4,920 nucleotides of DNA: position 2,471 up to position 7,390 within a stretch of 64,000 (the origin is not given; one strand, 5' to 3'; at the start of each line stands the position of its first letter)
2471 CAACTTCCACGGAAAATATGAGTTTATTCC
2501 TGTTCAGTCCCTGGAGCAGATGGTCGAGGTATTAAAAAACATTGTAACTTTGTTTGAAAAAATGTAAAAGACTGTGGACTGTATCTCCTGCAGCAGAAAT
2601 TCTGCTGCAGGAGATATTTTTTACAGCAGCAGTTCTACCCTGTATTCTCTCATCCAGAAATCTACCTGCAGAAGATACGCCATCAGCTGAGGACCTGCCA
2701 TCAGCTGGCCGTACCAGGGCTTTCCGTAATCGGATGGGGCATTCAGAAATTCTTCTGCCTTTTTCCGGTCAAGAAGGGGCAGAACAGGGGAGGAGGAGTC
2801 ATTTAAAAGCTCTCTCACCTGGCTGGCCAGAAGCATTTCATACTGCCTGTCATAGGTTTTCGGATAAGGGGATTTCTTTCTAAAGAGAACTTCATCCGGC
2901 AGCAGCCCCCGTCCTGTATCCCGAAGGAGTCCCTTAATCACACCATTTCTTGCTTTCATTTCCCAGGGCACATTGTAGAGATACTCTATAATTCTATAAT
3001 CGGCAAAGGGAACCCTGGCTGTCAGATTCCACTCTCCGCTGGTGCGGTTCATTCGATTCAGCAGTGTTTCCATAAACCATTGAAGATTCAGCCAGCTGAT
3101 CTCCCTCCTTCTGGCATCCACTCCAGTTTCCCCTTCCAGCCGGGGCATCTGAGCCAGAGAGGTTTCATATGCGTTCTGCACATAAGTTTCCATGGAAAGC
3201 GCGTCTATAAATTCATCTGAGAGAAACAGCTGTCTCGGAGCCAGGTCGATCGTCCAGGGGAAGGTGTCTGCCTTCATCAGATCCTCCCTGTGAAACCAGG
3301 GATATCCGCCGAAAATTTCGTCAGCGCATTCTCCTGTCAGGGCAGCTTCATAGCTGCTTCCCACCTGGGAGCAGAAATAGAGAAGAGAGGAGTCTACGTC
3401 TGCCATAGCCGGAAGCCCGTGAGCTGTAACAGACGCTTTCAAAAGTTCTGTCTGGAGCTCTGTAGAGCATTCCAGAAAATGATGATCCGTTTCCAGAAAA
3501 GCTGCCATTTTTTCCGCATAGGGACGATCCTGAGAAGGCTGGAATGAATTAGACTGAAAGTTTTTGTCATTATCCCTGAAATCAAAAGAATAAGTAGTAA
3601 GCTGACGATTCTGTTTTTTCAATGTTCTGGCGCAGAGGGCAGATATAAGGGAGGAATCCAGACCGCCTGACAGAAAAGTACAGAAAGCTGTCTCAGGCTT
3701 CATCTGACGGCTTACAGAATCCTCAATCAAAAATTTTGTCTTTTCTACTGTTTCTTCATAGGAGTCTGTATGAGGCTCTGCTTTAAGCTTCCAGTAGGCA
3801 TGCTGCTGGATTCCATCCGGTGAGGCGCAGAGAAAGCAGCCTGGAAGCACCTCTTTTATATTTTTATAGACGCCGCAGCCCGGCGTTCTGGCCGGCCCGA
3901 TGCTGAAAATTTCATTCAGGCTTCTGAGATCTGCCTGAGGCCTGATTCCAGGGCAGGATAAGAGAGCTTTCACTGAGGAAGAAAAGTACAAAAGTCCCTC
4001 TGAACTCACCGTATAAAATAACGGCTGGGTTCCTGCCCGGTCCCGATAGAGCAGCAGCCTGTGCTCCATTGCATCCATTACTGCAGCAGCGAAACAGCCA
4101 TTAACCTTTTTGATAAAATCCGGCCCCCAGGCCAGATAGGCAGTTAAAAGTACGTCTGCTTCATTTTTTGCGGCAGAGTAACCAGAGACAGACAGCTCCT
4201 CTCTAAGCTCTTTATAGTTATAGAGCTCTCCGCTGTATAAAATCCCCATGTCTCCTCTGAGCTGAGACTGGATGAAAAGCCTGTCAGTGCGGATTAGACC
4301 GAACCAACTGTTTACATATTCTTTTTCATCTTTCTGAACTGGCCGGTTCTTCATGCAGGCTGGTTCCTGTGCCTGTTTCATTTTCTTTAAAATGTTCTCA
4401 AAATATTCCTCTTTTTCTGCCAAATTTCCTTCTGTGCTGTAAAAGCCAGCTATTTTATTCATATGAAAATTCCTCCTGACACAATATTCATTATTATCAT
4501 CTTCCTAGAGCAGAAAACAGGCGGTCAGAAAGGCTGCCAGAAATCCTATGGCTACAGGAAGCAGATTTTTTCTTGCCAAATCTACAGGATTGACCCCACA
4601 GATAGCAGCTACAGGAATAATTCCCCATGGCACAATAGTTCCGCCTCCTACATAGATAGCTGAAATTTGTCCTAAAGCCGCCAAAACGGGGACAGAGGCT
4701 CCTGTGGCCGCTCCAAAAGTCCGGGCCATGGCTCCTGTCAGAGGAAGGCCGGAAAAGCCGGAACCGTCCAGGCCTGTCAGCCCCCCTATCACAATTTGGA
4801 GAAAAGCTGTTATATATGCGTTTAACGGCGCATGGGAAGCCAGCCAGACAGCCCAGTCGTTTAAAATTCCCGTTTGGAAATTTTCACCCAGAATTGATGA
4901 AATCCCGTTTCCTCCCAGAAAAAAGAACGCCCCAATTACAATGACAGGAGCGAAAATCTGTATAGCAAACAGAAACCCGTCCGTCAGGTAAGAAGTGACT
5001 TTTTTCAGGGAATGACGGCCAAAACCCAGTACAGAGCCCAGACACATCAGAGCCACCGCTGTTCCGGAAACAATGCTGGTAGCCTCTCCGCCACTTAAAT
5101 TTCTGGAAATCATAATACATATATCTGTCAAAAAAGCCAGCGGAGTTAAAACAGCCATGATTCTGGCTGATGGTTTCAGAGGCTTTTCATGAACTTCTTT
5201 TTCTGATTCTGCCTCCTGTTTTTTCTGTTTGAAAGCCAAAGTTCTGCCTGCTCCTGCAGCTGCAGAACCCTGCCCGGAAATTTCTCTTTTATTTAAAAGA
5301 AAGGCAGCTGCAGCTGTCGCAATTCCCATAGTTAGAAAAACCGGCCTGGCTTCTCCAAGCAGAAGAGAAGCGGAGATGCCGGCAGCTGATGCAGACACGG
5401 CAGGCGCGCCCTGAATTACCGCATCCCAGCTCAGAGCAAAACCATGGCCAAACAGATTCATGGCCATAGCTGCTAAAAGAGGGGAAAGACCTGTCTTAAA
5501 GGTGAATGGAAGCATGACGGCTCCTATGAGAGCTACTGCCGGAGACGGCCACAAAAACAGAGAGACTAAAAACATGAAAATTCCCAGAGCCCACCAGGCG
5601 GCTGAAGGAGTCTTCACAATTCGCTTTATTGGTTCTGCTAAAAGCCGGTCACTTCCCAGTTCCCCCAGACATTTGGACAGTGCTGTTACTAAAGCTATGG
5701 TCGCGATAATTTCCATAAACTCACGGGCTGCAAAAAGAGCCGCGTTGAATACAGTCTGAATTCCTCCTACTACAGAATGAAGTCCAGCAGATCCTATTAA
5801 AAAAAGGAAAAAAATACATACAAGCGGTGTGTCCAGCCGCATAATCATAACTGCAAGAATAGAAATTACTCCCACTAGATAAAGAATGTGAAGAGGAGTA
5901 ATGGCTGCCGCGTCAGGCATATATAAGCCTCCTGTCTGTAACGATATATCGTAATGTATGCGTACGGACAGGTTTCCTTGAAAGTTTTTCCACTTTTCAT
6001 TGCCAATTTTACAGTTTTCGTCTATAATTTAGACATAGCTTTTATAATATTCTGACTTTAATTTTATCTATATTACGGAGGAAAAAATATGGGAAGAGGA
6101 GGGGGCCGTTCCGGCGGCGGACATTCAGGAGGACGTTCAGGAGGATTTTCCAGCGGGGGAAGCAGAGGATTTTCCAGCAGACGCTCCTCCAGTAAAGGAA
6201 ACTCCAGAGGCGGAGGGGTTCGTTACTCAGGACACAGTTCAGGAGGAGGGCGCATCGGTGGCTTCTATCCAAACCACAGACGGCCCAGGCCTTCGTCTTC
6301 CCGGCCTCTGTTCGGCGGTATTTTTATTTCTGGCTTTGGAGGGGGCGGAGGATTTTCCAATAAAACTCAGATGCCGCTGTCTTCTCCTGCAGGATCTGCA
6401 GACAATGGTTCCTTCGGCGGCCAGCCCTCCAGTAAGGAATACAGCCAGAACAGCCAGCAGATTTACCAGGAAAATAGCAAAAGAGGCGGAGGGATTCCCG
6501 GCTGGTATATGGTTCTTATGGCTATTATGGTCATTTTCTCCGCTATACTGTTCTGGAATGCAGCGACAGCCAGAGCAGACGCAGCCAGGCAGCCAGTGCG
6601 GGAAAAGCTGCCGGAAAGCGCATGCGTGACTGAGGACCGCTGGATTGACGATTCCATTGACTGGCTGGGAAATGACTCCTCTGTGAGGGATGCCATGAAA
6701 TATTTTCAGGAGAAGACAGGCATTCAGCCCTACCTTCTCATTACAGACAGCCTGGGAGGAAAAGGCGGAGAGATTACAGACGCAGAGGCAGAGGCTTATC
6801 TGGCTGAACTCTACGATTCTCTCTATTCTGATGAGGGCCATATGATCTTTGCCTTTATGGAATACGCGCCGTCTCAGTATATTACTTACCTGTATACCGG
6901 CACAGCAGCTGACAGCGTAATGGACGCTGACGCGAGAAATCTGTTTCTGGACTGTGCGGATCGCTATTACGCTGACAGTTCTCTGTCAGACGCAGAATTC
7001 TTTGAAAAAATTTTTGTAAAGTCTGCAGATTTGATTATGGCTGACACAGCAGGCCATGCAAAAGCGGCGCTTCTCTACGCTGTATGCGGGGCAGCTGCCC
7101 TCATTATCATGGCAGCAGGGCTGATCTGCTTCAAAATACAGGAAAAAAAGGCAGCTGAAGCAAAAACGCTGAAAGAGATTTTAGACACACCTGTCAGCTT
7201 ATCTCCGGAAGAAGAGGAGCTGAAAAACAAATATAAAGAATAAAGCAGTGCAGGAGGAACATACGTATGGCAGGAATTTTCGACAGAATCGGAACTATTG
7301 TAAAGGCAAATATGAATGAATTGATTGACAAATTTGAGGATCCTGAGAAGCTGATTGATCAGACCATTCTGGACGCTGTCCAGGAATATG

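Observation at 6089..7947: PspA operon with an unusual upstream partner: TPM-like double-TM protein carrying a 145-aa RGG/SGG intrinsically disordered cytoplasmic tail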

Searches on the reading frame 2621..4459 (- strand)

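Call 50: search_protein_families(library=pfam, proteins=[window:2621-4459:-], max_evalue=0.00001)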
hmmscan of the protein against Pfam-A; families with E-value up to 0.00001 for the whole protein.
window:2621-4459:- (612 aa): 3 families
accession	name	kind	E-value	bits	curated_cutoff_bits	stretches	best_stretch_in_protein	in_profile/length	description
PF00733.27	Asn_synthase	-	8.9e-73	246.4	21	1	244-603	5-353/354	Asparagine synthase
PF13537.11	GATase_7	-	5.3e-25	88.2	25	1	68-167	21-122/123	Glutamine amidotransferase domain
PF13522.11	GATase_6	-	7.4e-19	68.5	27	1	69-161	37-129/130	Glutamine amidotransferase domain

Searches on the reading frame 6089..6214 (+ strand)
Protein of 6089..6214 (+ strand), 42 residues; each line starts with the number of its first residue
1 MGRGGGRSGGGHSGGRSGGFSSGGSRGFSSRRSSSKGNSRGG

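Call 68: find_homologous_proteins(query=A4, max_evalue=0.01)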
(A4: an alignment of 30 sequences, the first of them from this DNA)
Query A4 (30 sequences): 8000 candidates shared short words with the query, none scored E <= 0.01.

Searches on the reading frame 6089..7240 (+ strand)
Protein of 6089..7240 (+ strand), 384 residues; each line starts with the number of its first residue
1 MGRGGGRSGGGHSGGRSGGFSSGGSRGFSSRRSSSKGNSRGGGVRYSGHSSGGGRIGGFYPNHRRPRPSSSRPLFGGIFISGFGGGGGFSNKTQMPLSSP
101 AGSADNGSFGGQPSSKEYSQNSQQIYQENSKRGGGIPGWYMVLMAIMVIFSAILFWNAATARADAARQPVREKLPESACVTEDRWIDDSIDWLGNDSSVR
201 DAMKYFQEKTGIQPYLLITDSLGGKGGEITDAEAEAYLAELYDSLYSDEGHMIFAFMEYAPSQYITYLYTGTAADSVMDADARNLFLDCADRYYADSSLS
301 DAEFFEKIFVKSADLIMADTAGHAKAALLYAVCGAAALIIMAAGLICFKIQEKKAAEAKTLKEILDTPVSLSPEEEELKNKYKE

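Call 3: search_protein_families(library=pfam, proteins=[window:6089-7240:+], max_evalue=1)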
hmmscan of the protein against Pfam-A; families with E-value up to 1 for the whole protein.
window:6089-7240:+ (384 aa): 1 family
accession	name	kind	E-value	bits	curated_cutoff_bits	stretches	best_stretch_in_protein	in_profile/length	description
PF14316.11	DUF4381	-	0.055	14.2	27.2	0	137-168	19-49/145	Domain of unknown function (DUF4381)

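Call 4: search_protein_families(library=ncbifam, proteins=[window:6089-7240:+], max_evalue=1)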
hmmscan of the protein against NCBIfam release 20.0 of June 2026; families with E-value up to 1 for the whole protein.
window:6089-7240:+ (384 aa): 0 families

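Call 59: predict_structure(alignment_id=A3)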
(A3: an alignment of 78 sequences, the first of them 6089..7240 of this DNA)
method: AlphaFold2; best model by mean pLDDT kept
length: 384 residues; sequences in the alignment: 78
mean_pLDDT: 75.2   pTM: 0.62
mean pLDDT of the five models: 75.2, 74.1, 73.9, 73.9, 73.6
residues with pLDDT >= 90: 188; 70-90: 63; 50-70: 15; < 50: 118
segments of 3 or more residues with pLDDT < 50: 1-23, 36-112, 114-131
pLDDT, mean of each block of 10 residues (from residue 1): 42 35 75 61 37 36 41 42 38 41 39 41 42 71 91 90 86 95 97 95 98 98 96 97 97 97 96 96 96 95 97 89 78 90 91 91 83 74 75
secondary structure, 60 per line:
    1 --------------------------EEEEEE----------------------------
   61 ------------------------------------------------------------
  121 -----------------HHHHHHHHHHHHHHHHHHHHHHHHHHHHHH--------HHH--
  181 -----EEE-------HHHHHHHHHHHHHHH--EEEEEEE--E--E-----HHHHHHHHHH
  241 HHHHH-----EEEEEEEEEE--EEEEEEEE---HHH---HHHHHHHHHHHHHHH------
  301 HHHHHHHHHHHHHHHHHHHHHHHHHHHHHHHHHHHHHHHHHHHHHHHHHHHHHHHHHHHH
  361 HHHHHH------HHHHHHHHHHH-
elements in order: E27-32 H138-167 E186-188 H196-210 E213-219 H231-245 E251-260 E263-270 H280-294 H301-366 H373-383
